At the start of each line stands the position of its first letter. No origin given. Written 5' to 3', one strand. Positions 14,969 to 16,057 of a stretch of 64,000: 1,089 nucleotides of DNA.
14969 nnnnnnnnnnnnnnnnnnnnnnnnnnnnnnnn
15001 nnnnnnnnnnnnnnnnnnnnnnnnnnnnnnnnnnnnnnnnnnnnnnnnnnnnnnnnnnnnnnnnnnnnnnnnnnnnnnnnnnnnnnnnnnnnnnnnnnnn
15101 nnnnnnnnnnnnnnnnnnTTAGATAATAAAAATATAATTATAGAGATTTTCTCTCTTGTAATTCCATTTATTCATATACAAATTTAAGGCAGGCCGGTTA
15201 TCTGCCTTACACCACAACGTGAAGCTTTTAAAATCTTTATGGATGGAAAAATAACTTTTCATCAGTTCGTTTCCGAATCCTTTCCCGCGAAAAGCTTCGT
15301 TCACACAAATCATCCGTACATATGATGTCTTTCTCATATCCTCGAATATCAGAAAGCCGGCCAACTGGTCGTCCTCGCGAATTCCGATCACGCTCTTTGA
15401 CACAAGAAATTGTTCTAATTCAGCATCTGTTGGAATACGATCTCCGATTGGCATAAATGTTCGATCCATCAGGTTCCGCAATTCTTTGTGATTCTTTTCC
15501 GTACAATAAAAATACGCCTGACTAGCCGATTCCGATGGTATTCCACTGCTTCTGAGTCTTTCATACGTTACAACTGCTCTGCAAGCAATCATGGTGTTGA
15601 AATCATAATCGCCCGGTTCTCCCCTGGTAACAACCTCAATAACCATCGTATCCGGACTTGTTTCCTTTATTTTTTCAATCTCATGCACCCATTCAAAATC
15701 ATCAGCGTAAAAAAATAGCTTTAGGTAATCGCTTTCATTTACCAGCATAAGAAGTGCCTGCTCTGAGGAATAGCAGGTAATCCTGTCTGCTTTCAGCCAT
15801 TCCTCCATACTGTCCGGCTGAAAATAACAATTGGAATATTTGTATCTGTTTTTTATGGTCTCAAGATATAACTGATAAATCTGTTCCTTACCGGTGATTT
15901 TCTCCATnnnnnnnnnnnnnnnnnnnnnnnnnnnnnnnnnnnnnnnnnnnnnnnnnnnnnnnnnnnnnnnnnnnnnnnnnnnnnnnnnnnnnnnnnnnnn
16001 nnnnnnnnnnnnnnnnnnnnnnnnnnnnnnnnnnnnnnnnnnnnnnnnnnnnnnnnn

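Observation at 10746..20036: Carrier-protein assembly line embedded in a surface-glycan locus (mini-FAS plus DltA-like arm plus a deacetylate-and-reacylate set)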

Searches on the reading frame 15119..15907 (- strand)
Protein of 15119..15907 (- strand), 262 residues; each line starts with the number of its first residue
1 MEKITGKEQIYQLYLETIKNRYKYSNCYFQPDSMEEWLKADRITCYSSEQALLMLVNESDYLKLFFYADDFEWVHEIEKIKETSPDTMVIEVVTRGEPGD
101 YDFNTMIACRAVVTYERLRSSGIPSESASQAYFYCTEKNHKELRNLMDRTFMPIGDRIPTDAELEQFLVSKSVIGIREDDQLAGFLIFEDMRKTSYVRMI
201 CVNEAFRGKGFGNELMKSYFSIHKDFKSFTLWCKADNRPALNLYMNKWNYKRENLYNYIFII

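Call 4: search_protein_families(library=pfam, proteins=[window:15119-15907:-], max_evalue=0.01)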
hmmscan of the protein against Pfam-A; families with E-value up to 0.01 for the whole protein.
window:15119-15907:- (262 aa): 5 families
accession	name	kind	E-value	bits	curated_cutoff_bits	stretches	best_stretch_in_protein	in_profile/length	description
PF00583.31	Acetyltransf_1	-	2.7e-11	44.2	20.7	1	143-244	4-111/116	Acetyltransferase (GNAT) family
PF13508.13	Acetyltransf_7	-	3.7e-07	30.9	27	1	173-244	5-77/84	Acetyltransferase (GNAT) domain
PF13673.13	Acetyltransf_10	-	2.6e-06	27.9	23.6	1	170-219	30-76/128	Acetyltransferase (GNAT) domain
PF08445.16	FR47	-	7.5e-05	23.1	22.1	1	193-245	20-73/86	FR47-like protein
PF14542.12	Acetyltransf_CG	-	0.0041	17.6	30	1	176-220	4-50/80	GCN5-related N-acetyl-transferase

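Call 6: search_protein_families(library=ncbifam, proteins=[window:15119-15907:-], max_evalue=0.001)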
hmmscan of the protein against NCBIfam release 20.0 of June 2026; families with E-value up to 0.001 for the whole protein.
window:15119-15907:- (262 aa): 1 family
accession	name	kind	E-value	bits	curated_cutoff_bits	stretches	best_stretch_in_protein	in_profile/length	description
TIGR01575.1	rimI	equivalog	6.7e-08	32.8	86.4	1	174-251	35-113/132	ribosomal protein S18-alanine N-acetyltransferase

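Call 28: search_solved_structures(query=window:15119-15907:-, max_evalue=1)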
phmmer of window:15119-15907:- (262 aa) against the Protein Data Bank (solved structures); distinct sequences matched with E-value up to 1: 19.
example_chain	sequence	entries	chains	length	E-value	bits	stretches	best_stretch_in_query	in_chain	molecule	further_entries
7mx2_A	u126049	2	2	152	0.0069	19.1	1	189-259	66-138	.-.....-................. 30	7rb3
4pv6_C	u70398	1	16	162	0.046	16.3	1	182-247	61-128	N-terminal acetyltransferase complex subunit [ARD1]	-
7l1k_A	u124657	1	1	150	0.12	15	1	194-259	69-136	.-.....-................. 30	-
1wwz_A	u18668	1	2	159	0.13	14.9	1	192-252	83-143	hypothetical protein PH1933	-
6ao7_A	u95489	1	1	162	0.22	14.1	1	159-248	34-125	Acetyltransferase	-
1z9u_A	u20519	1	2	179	0.24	14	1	181-242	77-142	acetyl transferase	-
5jph_A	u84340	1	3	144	0.24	14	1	156-235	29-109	Acetyltransferase SACOL1063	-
1s7k_A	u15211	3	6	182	0.25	14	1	181-242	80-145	acetyl transferase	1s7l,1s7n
5jq4_A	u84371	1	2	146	0.25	13.9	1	156-235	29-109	Acetyltransferase SACOL1063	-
1s7f_A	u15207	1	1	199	0.3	13.7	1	181-242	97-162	acetyl transferase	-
4m85_A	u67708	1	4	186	0.39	13.3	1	194-246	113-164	N-acetyltransferase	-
1dv0_A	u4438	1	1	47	0.53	12.9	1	115-145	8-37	DNA REPAIR PROTEIN HHR23A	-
6yga_A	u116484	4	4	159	0.54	12.8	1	190-258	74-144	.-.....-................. 30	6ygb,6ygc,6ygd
1u6m_A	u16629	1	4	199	0.56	12.8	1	175-247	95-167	acetyltransferase, GNAT family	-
4f6a_A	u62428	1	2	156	0.72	12.4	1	190-224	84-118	BH1408 protein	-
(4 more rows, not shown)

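Call 76: search_solved_structures(query=A4, max_evalue=0.01)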
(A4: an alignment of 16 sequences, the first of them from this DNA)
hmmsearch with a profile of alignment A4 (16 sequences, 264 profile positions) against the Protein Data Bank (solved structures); distinct sequences matched with E-value up to 0.01: 121 (the best 60 are shown).
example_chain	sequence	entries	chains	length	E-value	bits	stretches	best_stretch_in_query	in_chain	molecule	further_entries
6yzz_A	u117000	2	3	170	8.1e-10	42.2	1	188-257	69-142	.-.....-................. 50 | Acyl-CoA N-acyltransferases (NAT) superfamily protein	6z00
6wqb_A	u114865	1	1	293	1.8e-09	41.1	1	173-256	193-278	N-terminal acetyltransferase, GNAT family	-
6wqc_A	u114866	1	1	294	1.8e-09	41.1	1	173-256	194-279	N-terminal acetyltransferase, GNAT family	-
7mx2_A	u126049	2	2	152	2e-09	40.9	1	187-252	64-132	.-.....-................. 30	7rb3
9mto_A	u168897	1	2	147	4.7e-09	39.7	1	174-247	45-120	[Ribosomal protein bS18]-alanine N-acetyltransferase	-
5isv_A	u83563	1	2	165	3e-08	37.1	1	176-252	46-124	Ribosomal-protein-alanine acetyltransferase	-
2bei_A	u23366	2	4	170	3.2e-08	37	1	184-249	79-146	Diamine acetyltransferase 2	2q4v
1wwz_A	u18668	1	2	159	3.5e-08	36.8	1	173-250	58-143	hypothetical protein PH1933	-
4mbu_A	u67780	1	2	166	4.3e-08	36.6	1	169-252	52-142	Similar to N-acetyltransferase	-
1y9k_A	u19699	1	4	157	4.3e-08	36.5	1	158-249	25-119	IAA acetyltransferase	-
7wx5_A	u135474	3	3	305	4.7e-08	36.4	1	171-255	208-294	N-acetyltransferase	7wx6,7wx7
3bln_A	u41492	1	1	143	9.1e-08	35.5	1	160-254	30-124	Acetyltransferase GNAT family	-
3pp9_A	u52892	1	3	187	1.6e-07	34.7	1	167-249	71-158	Putative streptothricin acetyltransferase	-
2ge3_A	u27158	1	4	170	3.4e-07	33.6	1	201-252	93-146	probable acetyltransferase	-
3tfy_A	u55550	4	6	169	4.2e-07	33.3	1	189-249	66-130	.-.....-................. 50, NatE catalytic subunit | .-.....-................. 50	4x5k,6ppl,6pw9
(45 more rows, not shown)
